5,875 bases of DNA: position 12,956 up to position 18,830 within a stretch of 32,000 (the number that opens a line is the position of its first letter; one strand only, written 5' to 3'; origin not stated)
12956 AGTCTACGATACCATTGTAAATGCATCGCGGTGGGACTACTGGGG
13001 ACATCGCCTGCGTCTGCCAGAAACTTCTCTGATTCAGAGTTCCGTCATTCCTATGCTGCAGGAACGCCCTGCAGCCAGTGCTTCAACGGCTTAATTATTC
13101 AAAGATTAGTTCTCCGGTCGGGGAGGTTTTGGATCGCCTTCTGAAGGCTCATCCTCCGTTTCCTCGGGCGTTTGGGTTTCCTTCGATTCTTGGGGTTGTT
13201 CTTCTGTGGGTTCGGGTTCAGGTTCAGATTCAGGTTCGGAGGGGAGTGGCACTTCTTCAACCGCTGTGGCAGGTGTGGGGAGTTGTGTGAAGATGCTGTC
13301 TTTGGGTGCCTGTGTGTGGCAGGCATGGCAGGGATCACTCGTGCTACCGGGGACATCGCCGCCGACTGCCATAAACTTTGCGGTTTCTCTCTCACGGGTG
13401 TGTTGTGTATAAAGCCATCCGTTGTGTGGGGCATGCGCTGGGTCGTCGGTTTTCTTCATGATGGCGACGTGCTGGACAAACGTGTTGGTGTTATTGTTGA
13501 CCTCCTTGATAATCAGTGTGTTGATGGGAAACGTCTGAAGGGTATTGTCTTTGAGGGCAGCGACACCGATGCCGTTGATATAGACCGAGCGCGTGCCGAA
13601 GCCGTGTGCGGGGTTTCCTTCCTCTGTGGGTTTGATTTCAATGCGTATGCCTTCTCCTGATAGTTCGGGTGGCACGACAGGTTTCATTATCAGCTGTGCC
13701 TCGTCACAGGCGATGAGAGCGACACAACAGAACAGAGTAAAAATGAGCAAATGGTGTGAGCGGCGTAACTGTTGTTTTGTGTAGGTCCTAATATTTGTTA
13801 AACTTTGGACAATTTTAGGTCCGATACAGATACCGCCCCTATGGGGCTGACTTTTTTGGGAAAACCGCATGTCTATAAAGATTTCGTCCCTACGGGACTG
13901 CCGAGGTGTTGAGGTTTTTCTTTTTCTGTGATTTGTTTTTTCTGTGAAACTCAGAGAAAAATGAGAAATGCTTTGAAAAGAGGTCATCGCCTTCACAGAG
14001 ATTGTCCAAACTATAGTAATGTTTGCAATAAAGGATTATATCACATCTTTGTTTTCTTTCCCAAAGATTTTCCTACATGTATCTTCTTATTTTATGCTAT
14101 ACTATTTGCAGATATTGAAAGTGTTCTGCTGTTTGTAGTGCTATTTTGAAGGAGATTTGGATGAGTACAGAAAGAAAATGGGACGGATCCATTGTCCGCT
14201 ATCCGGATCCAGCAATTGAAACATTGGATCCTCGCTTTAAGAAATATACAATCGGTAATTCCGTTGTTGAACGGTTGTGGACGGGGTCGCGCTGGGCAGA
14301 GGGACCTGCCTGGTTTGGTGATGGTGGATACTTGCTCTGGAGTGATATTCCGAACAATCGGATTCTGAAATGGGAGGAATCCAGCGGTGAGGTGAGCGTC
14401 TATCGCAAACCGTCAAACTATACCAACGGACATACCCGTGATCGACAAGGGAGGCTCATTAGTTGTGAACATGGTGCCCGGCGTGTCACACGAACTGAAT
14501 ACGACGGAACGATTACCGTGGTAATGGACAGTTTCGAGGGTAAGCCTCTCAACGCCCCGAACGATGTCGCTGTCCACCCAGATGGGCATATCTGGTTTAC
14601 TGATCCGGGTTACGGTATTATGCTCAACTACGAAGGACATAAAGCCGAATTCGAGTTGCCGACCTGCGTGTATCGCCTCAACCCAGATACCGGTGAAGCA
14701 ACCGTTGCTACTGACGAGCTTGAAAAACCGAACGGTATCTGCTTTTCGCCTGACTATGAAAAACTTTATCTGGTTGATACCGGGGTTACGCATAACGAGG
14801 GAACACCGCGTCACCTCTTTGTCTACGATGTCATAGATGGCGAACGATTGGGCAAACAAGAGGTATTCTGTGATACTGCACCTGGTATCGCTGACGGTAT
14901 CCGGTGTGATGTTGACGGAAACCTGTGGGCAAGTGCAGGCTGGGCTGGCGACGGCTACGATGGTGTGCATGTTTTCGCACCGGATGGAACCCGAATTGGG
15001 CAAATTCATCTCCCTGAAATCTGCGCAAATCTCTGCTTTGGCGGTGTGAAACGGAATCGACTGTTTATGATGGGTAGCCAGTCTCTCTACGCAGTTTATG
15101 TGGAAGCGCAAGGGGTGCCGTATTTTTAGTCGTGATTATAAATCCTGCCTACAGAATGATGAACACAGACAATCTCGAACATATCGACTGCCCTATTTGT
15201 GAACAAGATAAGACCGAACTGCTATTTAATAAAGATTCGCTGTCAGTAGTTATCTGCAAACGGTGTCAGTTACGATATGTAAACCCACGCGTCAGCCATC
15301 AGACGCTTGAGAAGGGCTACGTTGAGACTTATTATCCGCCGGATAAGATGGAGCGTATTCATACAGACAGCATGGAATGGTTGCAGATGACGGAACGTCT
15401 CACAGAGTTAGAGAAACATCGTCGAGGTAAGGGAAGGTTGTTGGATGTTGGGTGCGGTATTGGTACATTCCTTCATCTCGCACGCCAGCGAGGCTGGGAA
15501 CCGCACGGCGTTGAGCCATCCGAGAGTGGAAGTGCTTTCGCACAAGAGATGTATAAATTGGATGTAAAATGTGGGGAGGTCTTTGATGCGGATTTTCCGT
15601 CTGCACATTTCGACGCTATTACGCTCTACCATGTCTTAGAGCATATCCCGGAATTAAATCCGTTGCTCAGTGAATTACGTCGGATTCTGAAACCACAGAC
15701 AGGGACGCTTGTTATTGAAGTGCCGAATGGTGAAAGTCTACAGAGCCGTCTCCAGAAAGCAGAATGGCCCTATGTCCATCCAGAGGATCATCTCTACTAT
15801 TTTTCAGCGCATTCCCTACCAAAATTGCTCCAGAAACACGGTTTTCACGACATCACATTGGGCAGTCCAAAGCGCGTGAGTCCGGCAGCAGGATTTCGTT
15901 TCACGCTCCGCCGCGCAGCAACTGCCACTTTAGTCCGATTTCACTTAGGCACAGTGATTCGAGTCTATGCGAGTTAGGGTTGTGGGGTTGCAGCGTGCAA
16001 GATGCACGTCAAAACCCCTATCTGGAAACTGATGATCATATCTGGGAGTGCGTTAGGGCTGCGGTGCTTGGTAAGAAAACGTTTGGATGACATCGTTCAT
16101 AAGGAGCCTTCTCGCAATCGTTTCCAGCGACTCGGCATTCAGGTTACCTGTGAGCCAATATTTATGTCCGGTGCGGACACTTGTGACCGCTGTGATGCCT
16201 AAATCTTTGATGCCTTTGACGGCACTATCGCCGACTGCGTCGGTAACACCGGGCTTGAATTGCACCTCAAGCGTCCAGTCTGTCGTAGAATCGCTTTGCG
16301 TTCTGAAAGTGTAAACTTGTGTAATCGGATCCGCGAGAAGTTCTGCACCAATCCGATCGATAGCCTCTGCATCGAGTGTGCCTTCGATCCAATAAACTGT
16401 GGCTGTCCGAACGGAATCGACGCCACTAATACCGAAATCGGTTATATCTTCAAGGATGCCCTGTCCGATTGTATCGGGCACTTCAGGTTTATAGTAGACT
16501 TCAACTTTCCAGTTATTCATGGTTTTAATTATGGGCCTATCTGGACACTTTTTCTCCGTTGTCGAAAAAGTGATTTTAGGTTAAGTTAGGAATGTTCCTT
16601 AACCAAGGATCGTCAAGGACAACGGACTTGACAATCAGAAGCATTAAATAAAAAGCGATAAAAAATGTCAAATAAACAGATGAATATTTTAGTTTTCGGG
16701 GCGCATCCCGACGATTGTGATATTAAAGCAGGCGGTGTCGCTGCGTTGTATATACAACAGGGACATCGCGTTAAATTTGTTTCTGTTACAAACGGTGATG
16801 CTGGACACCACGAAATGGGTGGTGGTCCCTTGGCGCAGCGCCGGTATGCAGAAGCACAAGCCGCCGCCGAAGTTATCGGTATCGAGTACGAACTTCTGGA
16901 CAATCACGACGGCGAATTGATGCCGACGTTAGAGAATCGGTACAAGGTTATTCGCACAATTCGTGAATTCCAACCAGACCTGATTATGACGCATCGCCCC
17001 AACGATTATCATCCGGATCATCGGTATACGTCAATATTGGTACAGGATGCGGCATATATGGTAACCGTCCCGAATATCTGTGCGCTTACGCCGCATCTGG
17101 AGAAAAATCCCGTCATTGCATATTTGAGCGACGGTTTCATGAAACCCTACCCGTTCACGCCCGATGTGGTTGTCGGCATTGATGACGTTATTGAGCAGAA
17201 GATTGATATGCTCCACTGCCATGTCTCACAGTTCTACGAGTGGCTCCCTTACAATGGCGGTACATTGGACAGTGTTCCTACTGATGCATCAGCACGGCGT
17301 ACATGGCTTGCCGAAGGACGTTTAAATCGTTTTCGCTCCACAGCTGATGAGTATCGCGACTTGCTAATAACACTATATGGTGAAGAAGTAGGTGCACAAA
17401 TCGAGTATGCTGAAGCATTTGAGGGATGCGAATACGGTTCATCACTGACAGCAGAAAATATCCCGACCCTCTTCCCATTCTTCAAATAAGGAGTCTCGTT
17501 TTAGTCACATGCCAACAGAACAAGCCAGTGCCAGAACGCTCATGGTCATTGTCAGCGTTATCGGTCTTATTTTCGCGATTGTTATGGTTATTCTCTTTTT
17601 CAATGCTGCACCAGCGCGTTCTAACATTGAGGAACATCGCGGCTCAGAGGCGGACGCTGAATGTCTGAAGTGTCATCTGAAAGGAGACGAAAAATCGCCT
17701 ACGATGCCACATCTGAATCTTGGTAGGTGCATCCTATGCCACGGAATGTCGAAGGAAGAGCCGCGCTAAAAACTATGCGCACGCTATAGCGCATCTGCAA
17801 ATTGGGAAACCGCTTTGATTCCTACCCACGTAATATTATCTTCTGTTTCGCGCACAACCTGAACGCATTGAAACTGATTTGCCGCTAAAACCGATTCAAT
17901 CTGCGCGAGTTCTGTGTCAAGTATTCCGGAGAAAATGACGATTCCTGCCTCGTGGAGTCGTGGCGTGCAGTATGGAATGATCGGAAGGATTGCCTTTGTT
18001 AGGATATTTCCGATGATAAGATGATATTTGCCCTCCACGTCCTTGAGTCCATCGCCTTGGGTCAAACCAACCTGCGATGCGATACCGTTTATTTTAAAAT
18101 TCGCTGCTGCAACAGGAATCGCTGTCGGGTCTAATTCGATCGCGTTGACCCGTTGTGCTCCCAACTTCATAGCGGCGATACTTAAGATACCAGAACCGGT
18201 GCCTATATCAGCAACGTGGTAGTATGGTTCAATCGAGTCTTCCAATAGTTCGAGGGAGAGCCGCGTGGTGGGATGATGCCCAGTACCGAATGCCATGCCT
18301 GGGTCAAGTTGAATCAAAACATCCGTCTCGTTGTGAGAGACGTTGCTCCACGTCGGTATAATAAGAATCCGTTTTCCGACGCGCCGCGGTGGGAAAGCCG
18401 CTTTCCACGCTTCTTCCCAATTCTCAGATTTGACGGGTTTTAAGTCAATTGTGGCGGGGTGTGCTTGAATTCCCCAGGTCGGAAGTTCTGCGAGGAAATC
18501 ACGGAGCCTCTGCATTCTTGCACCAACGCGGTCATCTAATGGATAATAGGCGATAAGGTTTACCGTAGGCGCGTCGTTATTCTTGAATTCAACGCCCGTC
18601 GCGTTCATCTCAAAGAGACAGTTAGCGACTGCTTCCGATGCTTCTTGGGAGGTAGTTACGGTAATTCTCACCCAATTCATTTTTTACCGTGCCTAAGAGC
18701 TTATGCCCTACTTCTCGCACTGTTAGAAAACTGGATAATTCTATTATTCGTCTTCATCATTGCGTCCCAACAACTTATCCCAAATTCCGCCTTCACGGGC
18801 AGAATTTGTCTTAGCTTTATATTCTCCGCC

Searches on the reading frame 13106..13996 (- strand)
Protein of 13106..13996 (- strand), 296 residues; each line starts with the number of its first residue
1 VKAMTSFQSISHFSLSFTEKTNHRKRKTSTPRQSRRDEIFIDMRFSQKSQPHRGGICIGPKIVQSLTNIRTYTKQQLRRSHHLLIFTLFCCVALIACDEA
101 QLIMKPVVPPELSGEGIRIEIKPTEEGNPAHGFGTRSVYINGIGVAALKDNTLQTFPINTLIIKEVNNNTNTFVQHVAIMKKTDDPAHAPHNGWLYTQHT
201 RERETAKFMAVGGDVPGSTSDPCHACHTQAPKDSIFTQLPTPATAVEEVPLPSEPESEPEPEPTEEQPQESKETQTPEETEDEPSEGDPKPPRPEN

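Call 8: search_protein_families(library=pfam, proteins=[window:13106-13996:-], max_evalue=0.001)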
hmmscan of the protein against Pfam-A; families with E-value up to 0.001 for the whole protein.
window:13106-13996:- (296 aa): 1 family
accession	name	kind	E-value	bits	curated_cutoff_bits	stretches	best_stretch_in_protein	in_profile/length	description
PF16694.10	Cytochrome_P460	-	1.2e-06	29.3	27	1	134-237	21-125/125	Cytochrome P460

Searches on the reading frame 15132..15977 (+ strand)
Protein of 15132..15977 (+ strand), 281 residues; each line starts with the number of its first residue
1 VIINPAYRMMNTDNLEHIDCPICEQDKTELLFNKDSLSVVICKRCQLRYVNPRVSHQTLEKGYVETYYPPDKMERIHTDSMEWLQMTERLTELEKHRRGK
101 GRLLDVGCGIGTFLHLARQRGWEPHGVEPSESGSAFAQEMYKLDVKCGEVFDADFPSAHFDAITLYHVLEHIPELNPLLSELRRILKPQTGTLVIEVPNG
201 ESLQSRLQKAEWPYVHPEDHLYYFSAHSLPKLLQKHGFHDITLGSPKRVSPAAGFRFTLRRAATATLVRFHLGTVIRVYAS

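Call 8: search_protein_families(library=pfam, proteins=[window:15132-15977:+], max_evalue=0.001)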
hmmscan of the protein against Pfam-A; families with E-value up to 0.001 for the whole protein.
window:15132-15977:+ (281 aa): 6 families
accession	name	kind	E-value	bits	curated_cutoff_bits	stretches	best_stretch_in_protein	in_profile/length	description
PF13489.12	Methyltransf_23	-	2.5e-30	105.8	27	1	86-241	9-162/164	Methyltransferase domain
PF08241.18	Methyltransf_11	-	1.7e-16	61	21.2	1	104-189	1-90/95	Methyltransferase domain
PF13649.12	Methyltransf_25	-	1.1e-15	58.5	27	1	104-188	2-95/97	Methyltransferase domain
PF08242.18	Methyltransf_12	-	2e-12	48.1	30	1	104-189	1-95/98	Methyltransferase domain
PF13847.12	Methyltransf_31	-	1.4e-09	38.2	27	1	100-201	4-116/145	Methyltransferase domain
PF07021.18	MetW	-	2.6e-05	24.4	21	1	100-187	14-103/193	Methionine biosynthesis protein MetW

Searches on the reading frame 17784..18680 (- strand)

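Call 81: search_protein_families(library=pfam, proteins=[window:17784-18680:-], max_evalue=0.00001)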
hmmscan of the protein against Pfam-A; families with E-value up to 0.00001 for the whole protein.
window:17784-18680:- (298 aa): 3 families
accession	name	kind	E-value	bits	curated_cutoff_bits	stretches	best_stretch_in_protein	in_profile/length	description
PF06325.19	PrmA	-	1.5e-69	235.2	22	1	2-288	1-291/296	Ribosomal protein L11 methyltransferase (PrmA)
PF05175.20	MTS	-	5.2e-09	36.4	23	1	138-225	19-105/170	Methyltransferase small domain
PF12847.13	Methyltransf_18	-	4e-06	27.3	27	1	143-251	5-116/151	Methyltransferase domain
